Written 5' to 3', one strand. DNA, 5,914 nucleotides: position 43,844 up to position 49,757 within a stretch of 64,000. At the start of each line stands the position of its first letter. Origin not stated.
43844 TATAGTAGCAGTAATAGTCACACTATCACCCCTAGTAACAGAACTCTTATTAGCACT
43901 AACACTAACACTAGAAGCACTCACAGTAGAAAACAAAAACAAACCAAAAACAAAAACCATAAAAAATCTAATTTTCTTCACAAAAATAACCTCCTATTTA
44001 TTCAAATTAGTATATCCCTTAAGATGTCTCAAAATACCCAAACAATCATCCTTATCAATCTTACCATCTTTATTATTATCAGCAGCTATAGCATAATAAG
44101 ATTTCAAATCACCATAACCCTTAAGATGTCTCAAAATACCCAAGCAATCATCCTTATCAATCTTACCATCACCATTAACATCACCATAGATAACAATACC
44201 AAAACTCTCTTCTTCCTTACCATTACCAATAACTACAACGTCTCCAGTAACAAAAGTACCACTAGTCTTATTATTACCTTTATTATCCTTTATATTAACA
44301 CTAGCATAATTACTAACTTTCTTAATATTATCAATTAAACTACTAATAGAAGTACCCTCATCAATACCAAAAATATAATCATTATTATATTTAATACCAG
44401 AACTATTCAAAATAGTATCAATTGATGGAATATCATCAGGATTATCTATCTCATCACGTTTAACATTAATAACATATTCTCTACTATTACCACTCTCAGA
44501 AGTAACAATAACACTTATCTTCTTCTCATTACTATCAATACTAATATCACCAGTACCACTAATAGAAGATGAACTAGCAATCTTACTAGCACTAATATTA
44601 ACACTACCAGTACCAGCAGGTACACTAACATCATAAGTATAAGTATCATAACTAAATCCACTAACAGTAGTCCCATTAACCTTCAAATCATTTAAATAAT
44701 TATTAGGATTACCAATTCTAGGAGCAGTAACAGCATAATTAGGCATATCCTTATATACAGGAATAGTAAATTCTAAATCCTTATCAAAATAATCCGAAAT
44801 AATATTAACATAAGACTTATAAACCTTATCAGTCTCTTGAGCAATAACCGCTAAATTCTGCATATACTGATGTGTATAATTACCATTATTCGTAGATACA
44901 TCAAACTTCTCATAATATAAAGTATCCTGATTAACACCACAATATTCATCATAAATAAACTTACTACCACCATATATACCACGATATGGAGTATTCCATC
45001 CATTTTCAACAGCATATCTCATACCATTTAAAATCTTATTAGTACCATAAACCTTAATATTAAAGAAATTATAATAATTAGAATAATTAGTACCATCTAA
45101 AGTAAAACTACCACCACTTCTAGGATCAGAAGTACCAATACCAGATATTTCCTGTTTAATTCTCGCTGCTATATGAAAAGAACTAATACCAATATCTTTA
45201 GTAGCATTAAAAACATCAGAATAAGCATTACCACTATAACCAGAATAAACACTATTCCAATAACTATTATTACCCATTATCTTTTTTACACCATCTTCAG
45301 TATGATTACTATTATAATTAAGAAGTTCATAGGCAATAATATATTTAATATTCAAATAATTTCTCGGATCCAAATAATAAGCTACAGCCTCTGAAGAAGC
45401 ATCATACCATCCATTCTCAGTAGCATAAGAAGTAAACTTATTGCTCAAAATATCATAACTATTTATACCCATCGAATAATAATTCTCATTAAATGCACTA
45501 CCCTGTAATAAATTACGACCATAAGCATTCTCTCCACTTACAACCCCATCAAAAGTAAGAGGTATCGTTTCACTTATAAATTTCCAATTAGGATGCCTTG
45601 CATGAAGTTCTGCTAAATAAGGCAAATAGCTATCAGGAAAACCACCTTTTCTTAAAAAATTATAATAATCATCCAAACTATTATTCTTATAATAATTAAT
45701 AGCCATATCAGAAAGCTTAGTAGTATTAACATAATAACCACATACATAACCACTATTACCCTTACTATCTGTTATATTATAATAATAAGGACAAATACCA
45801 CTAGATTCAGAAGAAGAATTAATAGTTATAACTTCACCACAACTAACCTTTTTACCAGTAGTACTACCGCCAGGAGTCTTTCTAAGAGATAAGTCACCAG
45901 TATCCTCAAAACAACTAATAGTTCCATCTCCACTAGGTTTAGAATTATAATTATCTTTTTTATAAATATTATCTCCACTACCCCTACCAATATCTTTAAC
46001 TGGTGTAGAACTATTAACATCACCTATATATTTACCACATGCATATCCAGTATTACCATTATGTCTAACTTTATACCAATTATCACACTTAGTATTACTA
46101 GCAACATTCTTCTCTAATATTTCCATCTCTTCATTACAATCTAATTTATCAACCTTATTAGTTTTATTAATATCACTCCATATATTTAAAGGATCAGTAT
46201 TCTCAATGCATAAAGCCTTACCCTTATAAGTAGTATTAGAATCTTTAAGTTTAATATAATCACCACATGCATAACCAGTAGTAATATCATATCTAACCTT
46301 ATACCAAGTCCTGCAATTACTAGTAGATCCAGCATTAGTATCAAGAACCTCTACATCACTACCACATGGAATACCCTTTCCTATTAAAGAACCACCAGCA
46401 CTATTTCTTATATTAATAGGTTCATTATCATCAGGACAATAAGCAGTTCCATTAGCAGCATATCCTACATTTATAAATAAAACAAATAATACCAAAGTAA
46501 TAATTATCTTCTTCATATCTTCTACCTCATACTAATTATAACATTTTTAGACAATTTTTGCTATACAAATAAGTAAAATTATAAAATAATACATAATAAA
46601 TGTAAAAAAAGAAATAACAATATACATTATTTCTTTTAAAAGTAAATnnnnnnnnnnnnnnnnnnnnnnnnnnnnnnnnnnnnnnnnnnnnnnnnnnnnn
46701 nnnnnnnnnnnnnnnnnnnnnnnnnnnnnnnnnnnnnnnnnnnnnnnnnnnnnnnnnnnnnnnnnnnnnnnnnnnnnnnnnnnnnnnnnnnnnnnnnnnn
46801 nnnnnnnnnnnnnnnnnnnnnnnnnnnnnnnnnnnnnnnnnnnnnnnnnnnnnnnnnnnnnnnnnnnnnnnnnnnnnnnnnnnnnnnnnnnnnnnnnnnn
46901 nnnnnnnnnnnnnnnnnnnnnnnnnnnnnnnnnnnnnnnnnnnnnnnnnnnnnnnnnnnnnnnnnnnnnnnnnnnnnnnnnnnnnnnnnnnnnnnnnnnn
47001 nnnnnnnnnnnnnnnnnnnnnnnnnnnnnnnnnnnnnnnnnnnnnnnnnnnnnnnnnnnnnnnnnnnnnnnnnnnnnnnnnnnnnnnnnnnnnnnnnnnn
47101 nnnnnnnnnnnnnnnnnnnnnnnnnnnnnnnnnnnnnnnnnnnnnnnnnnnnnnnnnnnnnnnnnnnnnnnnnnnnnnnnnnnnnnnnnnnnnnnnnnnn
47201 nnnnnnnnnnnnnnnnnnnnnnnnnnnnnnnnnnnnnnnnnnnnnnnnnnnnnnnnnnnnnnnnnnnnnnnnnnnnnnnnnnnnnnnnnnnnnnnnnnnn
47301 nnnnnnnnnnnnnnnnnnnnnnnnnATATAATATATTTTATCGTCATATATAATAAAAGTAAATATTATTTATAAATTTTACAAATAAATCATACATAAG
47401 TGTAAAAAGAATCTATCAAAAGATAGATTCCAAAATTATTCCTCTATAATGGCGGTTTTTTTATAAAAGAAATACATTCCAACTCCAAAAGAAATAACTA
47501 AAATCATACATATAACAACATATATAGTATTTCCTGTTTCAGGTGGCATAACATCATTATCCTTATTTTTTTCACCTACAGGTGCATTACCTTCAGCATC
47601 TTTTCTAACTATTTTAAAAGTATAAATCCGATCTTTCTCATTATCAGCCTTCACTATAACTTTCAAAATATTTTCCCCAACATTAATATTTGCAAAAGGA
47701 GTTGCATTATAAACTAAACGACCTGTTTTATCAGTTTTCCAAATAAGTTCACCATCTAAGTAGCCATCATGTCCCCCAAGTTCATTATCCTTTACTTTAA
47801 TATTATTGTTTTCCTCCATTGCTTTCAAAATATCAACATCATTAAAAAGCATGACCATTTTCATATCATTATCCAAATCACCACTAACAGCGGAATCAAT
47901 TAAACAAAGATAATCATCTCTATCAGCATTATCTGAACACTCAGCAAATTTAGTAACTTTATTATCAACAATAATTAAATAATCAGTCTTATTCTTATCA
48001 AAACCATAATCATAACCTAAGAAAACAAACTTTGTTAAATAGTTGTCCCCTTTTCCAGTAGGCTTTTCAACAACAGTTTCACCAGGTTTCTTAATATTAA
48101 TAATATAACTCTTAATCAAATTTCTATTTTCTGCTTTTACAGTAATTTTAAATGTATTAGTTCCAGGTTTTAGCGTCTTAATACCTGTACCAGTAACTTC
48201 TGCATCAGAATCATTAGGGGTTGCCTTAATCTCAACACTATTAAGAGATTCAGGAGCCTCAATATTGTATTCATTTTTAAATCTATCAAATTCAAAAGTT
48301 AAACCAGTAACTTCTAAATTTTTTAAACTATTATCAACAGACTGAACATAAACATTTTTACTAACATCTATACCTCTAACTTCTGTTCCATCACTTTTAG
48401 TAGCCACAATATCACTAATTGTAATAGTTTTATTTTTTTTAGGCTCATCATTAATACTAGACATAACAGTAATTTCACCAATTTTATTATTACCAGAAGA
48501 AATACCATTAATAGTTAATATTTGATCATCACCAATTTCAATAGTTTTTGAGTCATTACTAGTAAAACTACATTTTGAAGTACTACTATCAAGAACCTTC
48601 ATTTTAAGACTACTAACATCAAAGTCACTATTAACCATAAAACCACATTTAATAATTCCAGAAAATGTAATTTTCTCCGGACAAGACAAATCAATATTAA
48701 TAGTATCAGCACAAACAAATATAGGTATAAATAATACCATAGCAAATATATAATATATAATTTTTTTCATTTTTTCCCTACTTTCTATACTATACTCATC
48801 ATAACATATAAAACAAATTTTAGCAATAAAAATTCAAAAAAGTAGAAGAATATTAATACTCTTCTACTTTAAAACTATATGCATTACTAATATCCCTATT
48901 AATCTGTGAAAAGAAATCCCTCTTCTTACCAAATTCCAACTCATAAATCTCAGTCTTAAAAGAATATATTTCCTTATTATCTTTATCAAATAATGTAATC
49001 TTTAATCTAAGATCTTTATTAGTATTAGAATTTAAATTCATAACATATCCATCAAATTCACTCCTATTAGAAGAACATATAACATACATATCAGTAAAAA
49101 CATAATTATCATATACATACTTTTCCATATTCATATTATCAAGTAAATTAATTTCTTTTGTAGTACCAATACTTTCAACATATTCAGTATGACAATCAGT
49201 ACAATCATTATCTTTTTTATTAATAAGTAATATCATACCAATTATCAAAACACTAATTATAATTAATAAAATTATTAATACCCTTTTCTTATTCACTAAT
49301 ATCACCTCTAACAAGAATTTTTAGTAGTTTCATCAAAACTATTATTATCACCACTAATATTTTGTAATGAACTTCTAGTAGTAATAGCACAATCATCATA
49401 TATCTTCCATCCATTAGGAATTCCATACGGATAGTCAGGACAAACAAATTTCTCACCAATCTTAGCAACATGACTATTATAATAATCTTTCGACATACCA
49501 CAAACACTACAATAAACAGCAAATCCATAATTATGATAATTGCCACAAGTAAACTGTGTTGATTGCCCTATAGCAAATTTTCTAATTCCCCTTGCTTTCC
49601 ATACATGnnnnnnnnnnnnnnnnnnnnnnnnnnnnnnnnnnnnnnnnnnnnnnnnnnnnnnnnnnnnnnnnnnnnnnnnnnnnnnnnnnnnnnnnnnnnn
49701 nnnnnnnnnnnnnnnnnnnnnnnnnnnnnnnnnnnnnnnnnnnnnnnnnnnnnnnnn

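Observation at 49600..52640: Novel ~235-aa cysteine-rich module present in three copies across the two pilin-like proteins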

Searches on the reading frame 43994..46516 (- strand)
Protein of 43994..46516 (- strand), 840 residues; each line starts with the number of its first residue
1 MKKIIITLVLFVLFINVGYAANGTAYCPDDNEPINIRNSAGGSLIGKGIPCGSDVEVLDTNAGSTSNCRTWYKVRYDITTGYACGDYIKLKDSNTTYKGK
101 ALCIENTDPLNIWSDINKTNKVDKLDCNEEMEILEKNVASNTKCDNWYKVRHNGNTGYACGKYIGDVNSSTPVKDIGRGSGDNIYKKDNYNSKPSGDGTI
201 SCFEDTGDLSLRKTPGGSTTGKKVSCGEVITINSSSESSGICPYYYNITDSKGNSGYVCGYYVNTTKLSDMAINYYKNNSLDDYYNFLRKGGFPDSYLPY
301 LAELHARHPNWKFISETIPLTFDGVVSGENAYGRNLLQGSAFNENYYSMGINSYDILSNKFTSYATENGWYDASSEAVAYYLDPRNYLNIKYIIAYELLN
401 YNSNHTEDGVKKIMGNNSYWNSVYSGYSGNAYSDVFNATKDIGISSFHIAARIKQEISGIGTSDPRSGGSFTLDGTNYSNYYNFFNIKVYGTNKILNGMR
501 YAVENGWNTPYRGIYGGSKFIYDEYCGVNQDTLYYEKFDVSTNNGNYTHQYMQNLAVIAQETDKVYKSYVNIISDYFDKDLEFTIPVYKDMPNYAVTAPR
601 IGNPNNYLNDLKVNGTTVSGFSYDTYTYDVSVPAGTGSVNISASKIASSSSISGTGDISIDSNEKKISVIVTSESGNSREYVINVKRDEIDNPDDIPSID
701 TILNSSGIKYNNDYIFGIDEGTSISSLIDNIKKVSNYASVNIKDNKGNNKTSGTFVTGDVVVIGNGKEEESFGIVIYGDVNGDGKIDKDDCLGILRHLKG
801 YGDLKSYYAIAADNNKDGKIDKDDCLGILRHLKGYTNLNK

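Call 3: search_protein_families(library=pfam, proteins=[window:43994-46516:-], max_evalue=1)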
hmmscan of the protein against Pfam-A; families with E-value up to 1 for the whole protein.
window:43994-46516:- (840 aa): 9 families
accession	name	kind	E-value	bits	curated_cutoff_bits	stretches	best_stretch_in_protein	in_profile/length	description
PF08239.17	SH3_3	-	5.5e-14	52.5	27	2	121-164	15-53/54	Bacterial SH3 domain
PF00404.24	Dockerin_1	-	3.8e-09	37.1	22.9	1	777-831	1-55/57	Dockerin type I domain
PF12733.13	Cadherin-like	-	1.6e-05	25.7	24.2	1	608-687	1-88/89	Cadherin-like beta sandwich domain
PF00036.39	EF-hand_1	-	5.2e-05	22.9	25.4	2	779-798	10-29/29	EF hand domain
PF13499.12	EF-hand_7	-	0.0074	17.1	30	1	779-824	12-61/67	EF-hand domain pair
PF13405.12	EF-hand_6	-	0.031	14.4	25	2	779-798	10-29/30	EF-hand domain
PF25306.1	DUF7880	-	0.32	11.6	27.5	0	723-750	41-68/127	Domain of unknown function (DUF7880)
PF13833.12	EF-hand_8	-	0.39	11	28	0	766-795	22-51/54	EF-hand domain pair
PF06347.19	SH3_4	-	0.49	10.6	24.1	0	144-159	33-49/56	Bacterial SH3 domain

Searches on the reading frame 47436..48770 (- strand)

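Call 3: search_protein_families(library=pfam, proteins=[window:47436-48770:-], max_evalue=1)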
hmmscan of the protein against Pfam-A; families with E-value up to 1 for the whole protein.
window:47436-48770:- (444 aa): 5 families
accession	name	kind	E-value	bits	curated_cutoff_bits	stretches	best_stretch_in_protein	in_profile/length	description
PF12733.13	Cadherin-like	-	1.1e-10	42.2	24.2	1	149-227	1-87/89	Cadherin-like beta sandwich domain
PF24695.1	PITM1-3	-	0.021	15.5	27.7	1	308-377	23-89/98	PITM 1-3, beta-sandwich domain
PF14683.12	CBM-like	-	0.082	13.3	27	1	54-121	71-143/160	Polysaccharide lyase family 4, domain III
PF20077.4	CcmD_alt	-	0.18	12.4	23.5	1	415-435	31-51/61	CcmD family protein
PF17870.6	Insulin_TMD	-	0.59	10.7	33.4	0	419-438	22-41/47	Insulin receptor trans-membrane segment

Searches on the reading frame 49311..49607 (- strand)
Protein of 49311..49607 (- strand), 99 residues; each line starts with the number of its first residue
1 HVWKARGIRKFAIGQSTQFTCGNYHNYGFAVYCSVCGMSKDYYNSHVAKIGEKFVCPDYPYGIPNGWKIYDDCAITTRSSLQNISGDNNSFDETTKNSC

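Call 6: search_protein_families(library=pfam, proteins=[window:49311-49607:-], max_evalue=10)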
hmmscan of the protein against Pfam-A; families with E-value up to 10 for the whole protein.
seq(99 aa): 0 families
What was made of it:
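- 49311..49616 (-): A: C-terminal tail (aa 457-558), 8 Cys, no family match. It lies distal to the module. Pfam: none (call 6).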
